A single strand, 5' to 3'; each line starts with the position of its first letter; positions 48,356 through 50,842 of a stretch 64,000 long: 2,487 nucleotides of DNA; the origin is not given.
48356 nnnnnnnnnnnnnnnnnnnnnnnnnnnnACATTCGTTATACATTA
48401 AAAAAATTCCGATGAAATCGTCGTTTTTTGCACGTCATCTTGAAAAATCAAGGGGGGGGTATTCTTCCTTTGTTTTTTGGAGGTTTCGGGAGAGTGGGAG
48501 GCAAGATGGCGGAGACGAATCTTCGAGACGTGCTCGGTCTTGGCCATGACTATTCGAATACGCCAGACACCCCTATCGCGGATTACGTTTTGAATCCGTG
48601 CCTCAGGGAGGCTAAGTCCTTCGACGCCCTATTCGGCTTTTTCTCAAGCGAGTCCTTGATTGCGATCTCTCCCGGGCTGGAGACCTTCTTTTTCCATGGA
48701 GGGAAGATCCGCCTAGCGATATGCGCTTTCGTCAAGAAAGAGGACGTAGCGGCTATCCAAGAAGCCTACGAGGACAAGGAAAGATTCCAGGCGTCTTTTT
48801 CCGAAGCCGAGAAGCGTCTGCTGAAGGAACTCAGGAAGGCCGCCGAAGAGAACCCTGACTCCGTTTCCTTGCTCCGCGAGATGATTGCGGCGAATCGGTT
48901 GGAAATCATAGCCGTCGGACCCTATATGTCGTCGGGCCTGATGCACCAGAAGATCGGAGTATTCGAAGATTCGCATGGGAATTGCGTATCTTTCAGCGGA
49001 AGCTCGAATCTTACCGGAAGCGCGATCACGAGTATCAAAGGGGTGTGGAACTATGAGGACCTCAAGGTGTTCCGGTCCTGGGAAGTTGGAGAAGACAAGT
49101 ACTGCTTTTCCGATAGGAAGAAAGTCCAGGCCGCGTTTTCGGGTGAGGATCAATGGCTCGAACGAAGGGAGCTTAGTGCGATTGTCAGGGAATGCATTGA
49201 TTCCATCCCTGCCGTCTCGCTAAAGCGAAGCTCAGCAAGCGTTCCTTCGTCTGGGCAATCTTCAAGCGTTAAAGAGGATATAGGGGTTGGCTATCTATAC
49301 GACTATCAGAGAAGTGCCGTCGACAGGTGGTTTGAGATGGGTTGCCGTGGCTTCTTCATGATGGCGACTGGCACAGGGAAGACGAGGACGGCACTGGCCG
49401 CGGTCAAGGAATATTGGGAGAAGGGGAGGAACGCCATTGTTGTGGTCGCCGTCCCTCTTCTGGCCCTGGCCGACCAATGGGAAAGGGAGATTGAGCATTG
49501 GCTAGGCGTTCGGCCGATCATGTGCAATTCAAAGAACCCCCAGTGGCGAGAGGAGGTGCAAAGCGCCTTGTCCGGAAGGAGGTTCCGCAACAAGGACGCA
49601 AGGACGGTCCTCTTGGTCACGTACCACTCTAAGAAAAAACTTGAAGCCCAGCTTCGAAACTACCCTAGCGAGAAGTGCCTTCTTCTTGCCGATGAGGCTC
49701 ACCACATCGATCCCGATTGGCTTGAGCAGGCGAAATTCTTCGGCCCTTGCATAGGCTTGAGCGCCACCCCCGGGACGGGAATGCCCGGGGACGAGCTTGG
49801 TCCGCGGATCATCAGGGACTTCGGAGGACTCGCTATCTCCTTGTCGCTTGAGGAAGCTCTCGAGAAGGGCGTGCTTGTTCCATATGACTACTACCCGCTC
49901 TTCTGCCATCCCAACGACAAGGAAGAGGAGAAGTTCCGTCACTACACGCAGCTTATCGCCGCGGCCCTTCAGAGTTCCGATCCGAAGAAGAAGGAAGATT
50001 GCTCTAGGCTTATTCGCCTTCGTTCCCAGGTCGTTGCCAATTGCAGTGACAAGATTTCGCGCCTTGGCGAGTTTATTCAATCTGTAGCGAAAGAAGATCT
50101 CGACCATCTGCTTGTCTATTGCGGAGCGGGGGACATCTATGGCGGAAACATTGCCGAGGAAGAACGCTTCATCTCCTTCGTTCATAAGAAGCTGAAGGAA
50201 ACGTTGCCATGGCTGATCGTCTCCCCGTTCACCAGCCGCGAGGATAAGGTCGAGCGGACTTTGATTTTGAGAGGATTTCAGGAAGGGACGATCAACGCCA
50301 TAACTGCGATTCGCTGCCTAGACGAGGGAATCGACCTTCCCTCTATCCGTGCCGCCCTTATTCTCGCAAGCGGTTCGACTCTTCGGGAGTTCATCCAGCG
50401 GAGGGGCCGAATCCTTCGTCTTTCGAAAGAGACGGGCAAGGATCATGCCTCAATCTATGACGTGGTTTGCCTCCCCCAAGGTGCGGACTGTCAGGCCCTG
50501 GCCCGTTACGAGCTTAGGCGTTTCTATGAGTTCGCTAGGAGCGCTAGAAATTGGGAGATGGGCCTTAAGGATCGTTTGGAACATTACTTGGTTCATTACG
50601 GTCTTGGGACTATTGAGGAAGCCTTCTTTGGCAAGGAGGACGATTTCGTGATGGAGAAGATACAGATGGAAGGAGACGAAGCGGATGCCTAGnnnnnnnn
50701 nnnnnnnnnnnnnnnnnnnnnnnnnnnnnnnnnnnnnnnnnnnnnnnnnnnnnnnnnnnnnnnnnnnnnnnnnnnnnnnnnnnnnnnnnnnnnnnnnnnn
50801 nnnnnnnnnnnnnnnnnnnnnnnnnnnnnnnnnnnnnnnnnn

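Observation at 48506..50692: Unusual domain fusion: PLD-family HKD nuclease N-terminal to an SF2 helicase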

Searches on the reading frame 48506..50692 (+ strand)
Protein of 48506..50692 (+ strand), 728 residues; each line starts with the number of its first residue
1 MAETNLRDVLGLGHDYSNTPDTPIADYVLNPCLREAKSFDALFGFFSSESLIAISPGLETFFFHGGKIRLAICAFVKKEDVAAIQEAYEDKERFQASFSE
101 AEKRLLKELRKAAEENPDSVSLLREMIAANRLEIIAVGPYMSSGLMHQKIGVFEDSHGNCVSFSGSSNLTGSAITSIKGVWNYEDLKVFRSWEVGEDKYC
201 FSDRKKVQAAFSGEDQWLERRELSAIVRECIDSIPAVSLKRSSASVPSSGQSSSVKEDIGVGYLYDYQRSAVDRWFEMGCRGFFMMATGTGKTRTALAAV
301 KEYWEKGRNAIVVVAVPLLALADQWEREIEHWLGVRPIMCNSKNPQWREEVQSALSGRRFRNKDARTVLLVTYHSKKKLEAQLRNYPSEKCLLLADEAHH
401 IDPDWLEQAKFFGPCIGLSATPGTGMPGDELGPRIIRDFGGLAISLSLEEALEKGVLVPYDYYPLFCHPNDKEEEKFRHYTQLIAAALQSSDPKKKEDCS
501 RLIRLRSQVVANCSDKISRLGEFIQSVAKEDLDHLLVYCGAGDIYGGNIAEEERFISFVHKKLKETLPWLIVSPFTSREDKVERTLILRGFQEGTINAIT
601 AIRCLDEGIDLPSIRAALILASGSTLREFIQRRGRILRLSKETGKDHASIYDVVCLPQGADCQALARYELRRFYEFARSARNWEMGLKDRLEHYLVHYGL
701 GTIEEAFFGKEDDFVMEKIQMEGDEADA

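Call 5: search_protein_families(library=pfam, proteins=[window:48506-50692:+], max_evalue=0.01)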
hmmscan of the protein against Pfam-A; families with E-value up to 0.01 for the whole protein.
window:48506-50692:+ (728 aa): 6 families
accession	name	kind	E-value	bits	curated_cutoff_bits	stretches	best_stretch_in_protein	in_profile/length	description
PF04851.21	ResIII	-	9.7e-20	71.5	22.5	1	264-422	4-162/164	Type III restriction enzyme, res subunit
PF00271.37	Helicase_C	-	2e-08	34.9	23.5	1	569-639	39-109/110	Helicase conserved C-terminal domain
PF00270.35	DEAD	-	3.9e-08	33.6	26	1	266-422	2-160/167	DEAD/DEAH box helicase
PF00176.29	SNF2-rel_dom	-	4.8e-07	29.6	24.9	1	280-403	18-139/290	SNF2-related domain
PF16203.11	ERCC3_RAD25_C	-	0.0004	20.2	27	1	580-651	90-165/248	ERCC3/RAD25/XPB C-terminal helicase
PF13401.12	AAA_22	-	0.0081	16.9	27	0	288-410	14-105/130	AAA domain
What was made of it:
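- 48506..50692 (+): pbeA: 728-aa HKD (PLD-family) nuclease + SF2 helicase. Pfam ResIII, DEAD and Helicase_C (call 5).
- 49295..50575 (+): SF2 helicase/translocase core (residues 264-690): Q motif, Walker A ATGTGKT, DEAH, SAT, QRRGR. Pfam ResIII 9.7e-20 and Helicase_C 2e-8 (call 5).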

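Call 6: search_protein_families(library=padloc, proteins=[window:48506-50692:+], max_evalue=0.01)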
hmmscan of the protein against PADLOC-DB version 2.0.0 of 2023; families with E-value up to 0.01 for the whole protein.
window:48506-50692:+ (728 aa): 24 families
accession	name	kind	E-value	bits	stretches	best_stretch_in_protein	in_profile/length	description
PDLC02707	PbeA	-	1.1e-157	524.6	1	12-684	7-666/672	PbeA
PDLC02704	PbeA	-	5.3e-145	482.6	1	15-682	9-677/682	PbeA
PDLC02706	PbeA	-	2.7e-97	325.1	2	266-693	272-717/722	PbeA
PDLC02703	PbeA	-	1.3e-66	223.5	1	16-658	10-618/626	PbeA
PDLC02705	PbeA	-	1.7e-38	130.2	1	29-658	22-637/691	PbeA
PDLC03597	REase_MTase_IIG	-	6.6e-14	48.4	2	269-325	176-233/1646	Type IIG restriction enzyme-methyltransferase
PDLC03658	mREase_IV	-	7.7e-06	21.9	1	582-653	487-557/953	Type IV methyl-directed restriction enzyme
PDLC03051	REase_MTase_I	-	9.7e-06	20.9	1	599-663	560-622/1591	Type I restriction enzyme-methyltransferase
PDLC03042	REase_I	-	3.5e-05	19.4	0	580-655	771-846/1170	Type I restriction enzyme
PDLC00938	Cas3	-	0.00015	19.1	0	288-335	8-55/358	CRISPR-associated helicase Cas3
PDLC03659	mREase_IV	-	0.00018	17.5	1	584-640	498-554/945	Type IV methyl-directed restriction enzyme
PDLC01321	typeIV_DinG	-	0.0003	17.8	1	283-331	20-68/559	CAS-IV-A; associated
PDLC01007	typeIV_DinG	-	0.00032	17.5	1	283-330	20-67/676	CRISPR type AFERR-associated DEAD/DEAH-box helicase Csf4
PDLC01763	Cas3b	-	0.00037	17.3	1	268-337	250-321/762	-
PDLC01770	Cas3g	-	0.00042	16.9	0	263-334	14-83/733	-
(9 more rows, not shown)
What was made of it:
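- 48506..50692 (+): PADLOC PbeA PDLC02707 E=1.1e-157 over residues 12-684 (call 6).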

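Call 7: search_protein_families(library=ncbifam, proteins=[window:48506-50692:+], max_evalue=0.01)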
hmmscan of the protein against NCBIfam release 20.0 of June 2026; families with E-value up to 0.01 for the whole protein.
window:48506-50692:+ (728 aa): 14 families
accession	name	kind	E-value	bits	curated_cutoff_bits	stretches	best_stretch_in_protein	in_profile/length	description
TIGR04095.1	dnd_restrict_1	equivalog_domain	1.5e-94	317.6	600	1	264-686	9-438/451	DNA phosphorothioation system restriction enzyme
NF042964.1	phospholipD_antiphage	equivalog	4.5e-12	45.1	1100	1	24-357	13-323/895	phospholipase D-like domain-containing anti-phage protein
NF046051.1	restrict_EcoAI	equivalog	2.2e-08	33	550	1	267-653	161-528/768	EcoAI/FtnUII family type I restriction enzme subunit R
NF008521.0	PRK11448.1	equivalog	4.7e-06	24.9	729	0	267-329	417-483/1123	type I restriction-modification system endonuclease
NF001308.0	PRK00254.1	equivalog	8.7e-06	24.2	1216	0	580-651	306-375/720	ATP-dependent DNA helicase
NF004070.0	PRK05580.2-2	equivalog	8.6e-05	20.9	921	1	287-344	225-280/729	primosomal protein N'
TIGR00595.1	priA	equivalog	0.00012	20.8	230.35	1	287-343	5-59/509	replication restart helicase PriA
TIGR03117.2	cas_csf4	equivalog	0.00012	20.4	400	1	286-330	154-197/800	type IV CRISPR-associated DEAD/DEAH-box helicase Csf4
TIGR04121.1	DEXH_lig_assoc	equivalog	0.00035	18.4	850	0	580-636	287-343/804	ligase-associated DNA damage response DEXH box helicase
TIGR01587.1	cas3_core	equivalog_domain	0.00057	19.1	102.45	0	288-335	8-55/358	CRISPR-associated helicase Cas3'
NF002654.0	PRK02362.1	equivalog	0.0013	17.1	887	0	254-335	14-95/739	ATP-dependent DNA helicase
NF003673.1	PRK05298.1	equivalog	0.0038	15.6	743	0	578-622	476-520/653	excinuclease ABC subunit UvrB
NF041063.1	DpdF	equivalog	0.0039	15.8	550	0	267-350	144-226/813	protein DpdF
NF010337.0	PRK13766.1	equivalog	0.006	14.7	610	0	584-640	413-469/781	Hef nuclease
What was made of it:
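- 48506..50692 (+): TIGR04095 dnd_restrict_1 E=1.5e-94 (call 7).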

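Call 10: find_homologous_proteins(query=window:48506-50692:+, max_evalue=0.00001)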
Query window:48506-50692:+ (728 aa): 601 proteins with E <= 0.00001 among 8000 candidates; the best 120 are listed.
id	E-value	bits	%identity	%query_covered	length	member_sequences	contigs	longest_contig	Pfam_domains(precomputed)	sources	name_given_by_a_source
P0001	0.0e+0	1669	100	100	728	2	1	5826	PF00270.36,PF00176.30,PF00271.38,PF04851.22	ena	-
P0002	0.0e+0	1368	81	100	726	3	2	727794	PF00270.36,PF00176.30,PF00271.38,PF04851.22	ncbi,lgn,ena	-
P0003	0.0e+0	1145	68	100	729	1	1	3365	PF00270.36,PF00271.38,PF04851.22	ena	-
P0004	1.4e-196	673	47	97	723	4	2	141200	PF00270.36,PF00176.30,PF00271.38,PF04851.22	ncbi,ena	-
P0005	4.6e-150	519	41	93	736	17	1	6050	PF00270.36,PF00176.30,PF00271.38,PF04851.22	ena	-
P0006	1.7e-83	299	32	93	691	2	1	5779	PF00270.36,PF00176.30,PF13091.13,PF18766.8,PF00271.38,PF04851.22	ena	-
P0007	4.3e-82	295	32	93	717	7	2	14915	PF00270.36,PF00176.30,PF13091.13,PF18766.8,PF00271.38,PF04851.22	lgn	-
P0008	3.0e-79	285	32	93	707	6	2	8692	PF00270.36,PF13091.13,PF18766.8,PF00271.38,PF04851.22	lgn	-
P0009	8.8e-79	284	32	93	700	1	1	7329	PF00270.36,PF00176.30,PF13091.13,PF18766.8,PF13401.13,PF00271.38,PF04851.22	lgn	-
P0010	7.9e-78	281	31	92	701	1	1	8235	PF00270.36,PF00176.30,PF18766.8,PF00271.38,PF04851.22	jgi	-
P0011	9.9e-78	280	33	92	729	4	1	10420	PF00270.36,PF00176.30,PF18766.8,PF00271.38,PF04851.22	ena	-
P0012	2.2e-77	279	31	95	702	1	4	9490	PF00270.36,PF00271.38,PF04851.22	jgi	jgi:superfamily II DNA or RNA helicase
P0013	3.3e-77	279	33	90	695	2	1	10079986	PF00270.36,PF13091.13,PF00271.38,PF04851.22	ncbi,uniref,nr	ncbi:DEAD/DEAH box helicase family protein [Streptomyces sp. N50]|uniref:DEAD/DEAH box helicase fami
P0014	2.9e-76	275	34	93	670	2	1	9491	PF00270.36,PF00176.30,PF13091.13,PF09565.17,PF18766.8,PF00271.38,PF04851.22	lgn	-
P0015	1.0e-75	274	31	96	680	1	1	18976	PF00270.36,PF00176.30,PF13091.13,PF18766.8,PF00271.38,PF04851.22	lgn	-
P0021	2.8e-74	269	31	95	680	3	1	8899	PF00270.36,PF00176.30,PF13091.13,PF18766.8,PF00271.38,PF04851.22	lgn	-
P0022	2.9e-74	269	31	97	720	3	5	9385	PF00270.36,PF00176.30,PF13091.13,PF18766.8,PF00271.38,PF04851.22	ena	-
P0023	4.3e-74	268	31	93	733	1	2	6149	PF00270.36,PF13091.13,PF18766.8,PF00271.38,PF04851.22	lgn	-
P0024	4.4e-74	268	31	92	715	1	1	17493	PF00270.36,PF13091.13,PF18766.8,PF00271.38,PF04851.22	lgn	-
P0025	2.8e-73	266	31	90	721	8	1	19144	PF00270.36,PF00176.30,PF13091.13,PF18766.8,PF00271.38,PF04851.22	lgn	-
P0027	8.4e-73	264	30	91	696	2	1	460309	PF00270.36,PF00176.30,PF13091.13,PF18766.8,PF00271.38,PF04851.22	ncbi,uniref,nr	ncbi:DEAD/DEAH box helicase family protein [Oceanobacillus piezotolerans]|uniref:DEAD/DEAH box helic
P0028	9.6e-73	264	30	91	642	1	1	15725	PF00270.36,PF13091.13,PF18766.8,PF00271.38,PF04851.22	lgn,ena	-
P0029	1.5e-72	263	31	95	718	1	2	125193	PF00270.36,PF13091.13,PF18766.8,PF00271.38,PF04851.22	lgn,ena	-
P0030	1.5e-72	263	30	93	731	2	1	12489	PF00270.36,PF13091.13,PF18766.8,PF00271.38,PF04851.22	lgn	-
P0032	4.1e-72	262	30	95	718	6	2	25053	PF00270.36,PF13091.13,PF18766.8,PF00271.38,PF04851.22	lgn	-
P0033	6.5e-72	261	32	89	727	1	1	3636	PF00270.36,PF00176.30,PF13091.13,PF18766.8,PF00271.38,PF04851.22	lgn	-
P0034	1.2e-71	260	30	95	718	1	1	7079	PF00270.36,PF13091.13,PF18766.8,PF00271.38,PF04851.22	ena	-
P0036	1.7e-71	260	31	92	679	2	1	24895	PF00270.36,PF00176.30,PF13091.13,PF18766.8,PF00271.38,PF04851.22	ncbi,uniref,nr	ncbi:hypothetical protein BTA37_28410 [Priestia megaterium]|uniref:DEAD/DEAH box helicase family pro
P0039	2.2e-71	259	30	95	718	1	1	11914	PF00270.36,PF13091.13,PF18766.8,PF00271.38,PF04851.22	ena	-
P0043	3.5e-70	255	31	94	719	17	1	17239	PF00270.36,PF13091.13,PF18766.8,PF00271.38,PF04851.22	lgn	-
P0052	1.5e-69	253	31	95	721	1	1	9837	PF00270.36,PF13091.13,PF18766.8,PF00271.38,PF04851.22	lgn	-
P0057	3.9e-69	252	29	99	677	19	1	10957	PF00270.36,PF13091.13,PF18766.8,PF00271.38,PF04851.22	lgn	-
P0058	5.4e-69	251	30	91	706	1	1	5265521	PF00270.36,PF00176.30,PF13091.13,PF18766.8,PF00271.38,PF04851.22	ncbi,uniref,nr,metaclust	ncbi:hypothetical protein AM500_13045 [Bacillus sp. FJAT-18017]|uniref:DEAD/DEAH box helicase family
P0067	4.2e-68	248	32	95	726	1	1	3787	PF00270.36,PF13091.13,PF18766.8,PF00271.38,PF04851.22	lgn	-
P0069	5.3e-68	248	30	94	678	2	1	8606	PF00270.36,PF00176.30,PF13091.13,PF18766.8,PF00271.38,PF04851.22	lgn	-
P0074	9.4e-68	247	32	93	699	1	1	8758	PF00270.36,PF13091.13,PF00271.38,PF04851.22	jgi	jgi:superfamily II DNA or RNA helicase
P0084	1.2e-66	244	29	90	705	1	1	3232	PF00270.36,PF00176.30,PF13091.13,PF18766.8,PF00271.38,PF04851.22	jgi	jgi:superfamily II DNA or RNA helicase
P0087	3.4e-66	242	30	95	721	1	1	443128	PF00270.36,PF13091.13,PF18766.8,PF00271.38,PF04851.22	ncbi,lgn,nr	ncbi:MAG: DEAD/DEAH box helicase family protein [Caulobacter sp.]|nr:DEAD/DEAH box helicase family p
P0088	4.9e-66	242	31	93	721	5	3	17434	PF00270.36,PF13091.13,PF18766.8,PF00271.38,PF04851.22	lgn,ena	-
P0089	5.6e-66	241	30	93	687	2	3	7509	PF00270.36,PF13091.13,PF16203.12,PF13307.13,PF00271.38,PF04851.22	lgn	-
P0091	8.6e-66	241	29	94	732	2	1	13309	PF00270.36,PF00176.30,PF13091.13,PF18766.8,PF00271.38,PF04851.22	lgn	-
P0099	4.5e-65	238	29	90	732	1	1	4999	PF00270.36,PF00176.30,PF13091.13,PF18766.8,PF00271.38,PF04851.22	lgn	-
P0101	4.8e-65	238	30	92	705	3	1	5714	PF00270.36,PF13091.13,PF18766.8,PF00271.38,PF04851.22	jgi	jgi:superfamily II DNA or RNA helicase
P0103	5.0e-65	238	29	90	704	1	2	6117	PF00270.36,PF13091.13,PF16203.12,PF18766.8,PF00271.38,PF04851.22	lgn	-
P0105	5.2e-65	238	29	92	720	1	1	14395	PF00270.36,PF13091.13,PF18766.8,PF00271.38,PF04851.22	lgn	-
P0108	7.3e-65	238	30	92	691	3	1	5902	PF00270.36,PF13091.13,PF16203.12,PF00271.38,PF04851.22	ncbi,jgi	jgi:superfamily II DNA or RNA helicase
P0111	1.2e-64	237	30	93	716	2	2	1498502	PF00270.36,PF00176.30,PF13091.13,PF18766.8,PF00271.38,PF04851.22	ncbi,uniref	ncbi:DEAD/DEAH box helicase family protein [Streptomyces griseus]|uniref:DEAD/DEAH box helicase fami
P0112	1.7e-64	237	31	93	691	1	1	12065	PF00270.36,PF13091.13,PF16203.12,PF00271.38,PF04851.22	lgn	-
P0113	1.8e-64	236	29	92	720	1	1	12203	PF00270.36,PF13091.13,PF18766.8,PF00271.38,PF04851.22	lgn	-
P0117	2.7e-64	236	30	93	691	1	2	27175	PF00270.36,PF13091.13,PF16203.12,PF00271.38,PF04851.22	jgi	jgi:superfamily II DNA or RNA helicase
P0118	4.1e-64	235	30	88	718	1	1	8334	PF00270.36,PF13091.13,PF18766.8,PF00271.38,PF04851.22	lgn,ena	-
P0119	5.8e-64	235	30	94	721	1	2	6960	PF00270.36,PF13091.13,PF18766.8,PF00271.38,PF04851.22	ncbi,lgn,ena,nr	ncbi:MAG: DEAD/DEAH box helicase [Candidatus Dadabacteria bacterium]|nr:DEAD/DEAH box helicase [Cand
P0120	8.5e-64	234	29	93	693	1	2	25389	PF00270.36,PF13091.13,PF16203.12,PF00271.38,PF04851.22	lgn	-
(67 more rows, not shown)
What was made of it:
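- PF13091 is precomputed on many full-length homologues (call 10). PF13091 is annotated on many full-length homologues (call 10).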

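Call 15: find_encoding_contigs(protein=P0002, flank=10000, max_places=3)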
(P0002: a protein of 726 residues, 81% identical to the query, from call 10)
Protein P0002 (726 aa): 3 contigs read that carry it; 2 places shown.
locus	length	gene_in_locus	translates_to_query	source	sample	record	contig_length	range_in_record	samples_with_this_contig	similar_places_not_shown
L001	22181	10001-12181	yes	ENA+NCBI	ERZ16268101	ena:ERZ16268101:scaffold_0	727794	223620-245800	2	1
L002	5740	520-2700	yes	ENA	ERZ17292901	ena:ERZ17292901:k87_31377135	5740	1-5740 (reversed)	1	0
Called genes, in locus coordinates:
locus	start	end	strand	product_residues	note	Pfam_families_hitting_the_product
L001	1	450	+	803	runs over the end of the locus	-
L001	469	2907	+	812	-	-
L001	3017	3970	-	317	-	PF01156:IU_nuc_hydro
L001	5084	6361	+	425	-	PF13173:AAA_14, PF13635:DUF4143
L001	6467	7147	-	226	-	-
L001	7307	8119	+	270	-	PF04229:GrpB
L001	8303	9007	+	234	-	-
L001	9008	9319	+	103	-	PF13395:HNH_4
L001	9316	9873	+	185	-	PF13489:Methyltransf_23, PF13847:Methyltransf_31 (weak), PF08241:Methyltransf_11, PF08242:Methyltransf_12, PF13649:Methyltransf_25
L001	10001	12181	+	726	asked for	PF00176:SNF2-rel_dom (weak), PF00270:DEAD, PF04851:ResIII, PF00271:Helicase_C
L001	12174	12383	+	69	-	-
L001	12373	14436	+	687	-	PF13476:AAA_23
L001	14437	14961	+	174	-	-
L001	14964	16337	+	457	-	PF01507:PAPS_reduct (weak)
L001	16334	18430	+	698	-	PF13175:AAA_15 (weak), PF13476:AAA_23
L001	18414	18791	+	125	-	PF08870:DndE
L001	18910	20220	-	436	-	PF00939:Na_sulph_symp, PF02040:ArsB, PF03600:CitMHS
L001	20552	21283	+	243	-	-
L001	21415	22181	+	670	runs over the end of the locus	-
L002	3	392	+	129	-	?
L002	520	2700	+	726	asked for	PF00176:SNF2-rel_dom (weak), PF00270:DEAD, PF04851:ResIII, PF00271:Helicase_C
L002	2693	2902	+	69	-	-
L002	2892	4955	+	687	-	PF13476:AAA_23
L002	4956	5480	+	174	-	-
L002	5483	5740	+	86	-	?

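Call 16: find_encoding_contigs(protein=P0004, flank=10000, max_places=3)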
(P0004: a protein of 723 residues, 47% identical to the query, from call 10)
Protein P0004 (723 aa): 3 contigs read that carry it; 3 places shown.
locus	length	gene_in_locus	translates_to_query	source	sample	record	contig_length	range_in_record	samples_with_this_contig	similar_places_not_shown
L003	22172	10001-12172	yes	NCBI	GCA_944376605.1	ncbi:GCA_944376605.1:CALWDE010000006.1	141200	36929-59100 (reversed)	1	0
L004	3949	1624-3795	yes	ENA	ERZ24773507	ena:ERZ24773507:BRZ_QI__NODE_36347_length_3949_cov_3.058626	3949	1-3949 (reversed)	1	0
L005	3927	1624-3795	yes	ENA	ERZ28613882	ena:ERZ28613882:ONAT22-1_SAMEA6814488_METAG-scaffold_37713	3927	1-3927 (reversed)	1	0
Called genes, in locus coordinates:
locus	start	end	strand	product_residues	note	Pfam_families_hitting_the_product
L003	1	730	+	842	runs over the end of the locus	PF02055:Glyco_hydro_30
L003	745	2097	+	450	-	PF02055:Glyco_hydro_30, PF17189:Glyco_hydro_30C (weak)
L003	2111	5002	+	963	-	PF17996:CE2_N (faint), PF13472:Lipase_GDSL_2 (weak)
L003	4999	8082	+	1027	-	PF03944:Endotoxin_C (faint), PF17996:CE2_N (weak), PF00657:Lipase_GDSL (weak), PF13472:Lipase_GDSL_2, PF09479:Flg_new (weak)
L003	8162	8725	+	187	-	PF13489:Methyltransf_23 (weak), PF08241:Methyltransf_11, PF13649:Methyltransf_25 (faint)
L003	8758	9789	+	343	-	PF13395:HNH_4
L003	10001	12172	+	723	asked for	PF00176:SNF2-rel_dom, PF00270:DEAD, PF04851:ResIII, PF00271:Helicase_C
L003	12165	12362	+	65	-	-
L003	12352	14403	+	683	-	PF13476:AAA_23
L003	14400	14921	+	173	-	-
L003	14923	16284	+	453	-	PF01507:PAPS_reduct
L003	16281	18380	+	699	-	PF02463:SMC_N (faint), PF13476:AAA_23 (weak), PF13555:AAA_29 (weak)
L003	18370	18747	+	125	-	PF08870:DndE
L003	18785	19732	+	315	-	PF02275:CBAH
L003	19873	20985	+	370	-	PF01595:CNNM, PF00571:CBS (faint)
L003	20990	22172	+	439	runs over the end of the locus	PF01595:CNNM, PF00571:CBS (faint), PF03471:CorC_HlyC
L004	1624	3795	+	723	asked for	PF00176:SNF2-rel_dom, PF00270:DEAD, PF04851:ResIII, PF00271:Helicase_C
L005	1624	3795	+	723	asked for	PF00176:SNF2-rel_dom, PF00270:DEAD, PF04851:ResIII, PF00271:Helicase_C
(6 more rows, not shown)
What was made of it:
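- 50685..50894 (+): pbeB: 69-aa small protein; its ATG overlaps the pbeA stop. A 65-69-aa gene is called at the same position in L001, L002 and L003 (calls 15, 16).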

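Call 20: search_solved_structures(query=A1, max_evalue=1, show_alignments=0)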
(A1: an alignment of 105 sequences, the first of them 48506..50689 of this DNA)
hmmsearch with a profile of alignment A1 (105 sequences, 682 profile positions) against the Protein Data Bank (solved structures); distinct sequences matched with E-value up to 1: 368 (the best 60 are shown).
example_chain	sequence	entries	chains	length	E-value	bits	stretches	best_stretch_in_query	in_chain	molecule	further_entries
6p66_A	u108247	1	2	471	5.9e-58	200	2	371-633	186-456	DNA repair protein RAD25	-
2fwr_A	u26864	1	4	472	5.9e-58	200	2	371-633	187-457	DNA repair protein RAD25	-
6p4f_A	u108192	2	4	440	3.7e-53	184.1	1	237-616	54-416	DNA-dependent ATPase XPBII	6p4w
5tnu_A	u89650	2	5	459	4.5e-53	183.8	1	237-616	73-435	DNA-dependent ATPase XPBII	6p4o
7clg_A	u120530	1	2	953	2.9e-34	121.7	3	521-634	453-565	Putative helicase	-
2fzl_A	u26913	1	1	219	3.1e-30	108.3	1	442-627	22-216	DNA repair protein RAD25, XPB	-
3h1t_A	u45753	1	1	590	1.8e-22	82.7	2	351-626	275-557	Type I site-specific restriction-modification system, R (Restriction) subunit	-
4xqk_A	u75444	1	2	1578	5.7e-21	77.7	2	238-327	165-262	LlaBIII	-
5ffj_A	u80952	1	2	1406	8.4e-21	77.2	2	245-325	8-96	Endonuclease and methylase LlaGI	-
5fmf_1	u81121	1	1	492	2.2e-20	75.8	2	211-417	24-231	DNA REPAIR HELICASE RAD25, SSL2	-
1wp9_A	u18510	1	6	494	2.4e-20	75.7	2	484-617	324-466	ATP-dependent RNA helicase, putative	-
2fz4_A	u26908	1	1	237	3.6e-20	75.1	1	241-413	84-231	DNA repair protein RAD25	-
5sva_Z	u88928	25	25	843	1.4e-19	73.2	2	211-417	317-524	DNA repair helicase RAD25 | General transcription and DNA repair factor IIH helicase subunit XPB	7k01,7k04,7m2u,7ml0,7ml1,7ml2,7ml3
1hv8_A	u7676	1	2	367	3.1e-17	65.4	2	501-623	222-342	PUTATIVE ATP-DEPENDENT RNA HELICASE MJ0669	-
8bvw_0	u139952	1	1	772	3.7e-17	65.1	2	199-415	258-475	General transcription and DNA repair factor IIH helicase subunit XPB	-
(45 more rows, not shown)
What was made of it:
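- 49295..50575 (+): Profile against PDB: archaeal XPB/Rad25 5.9e-58 (call 20).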
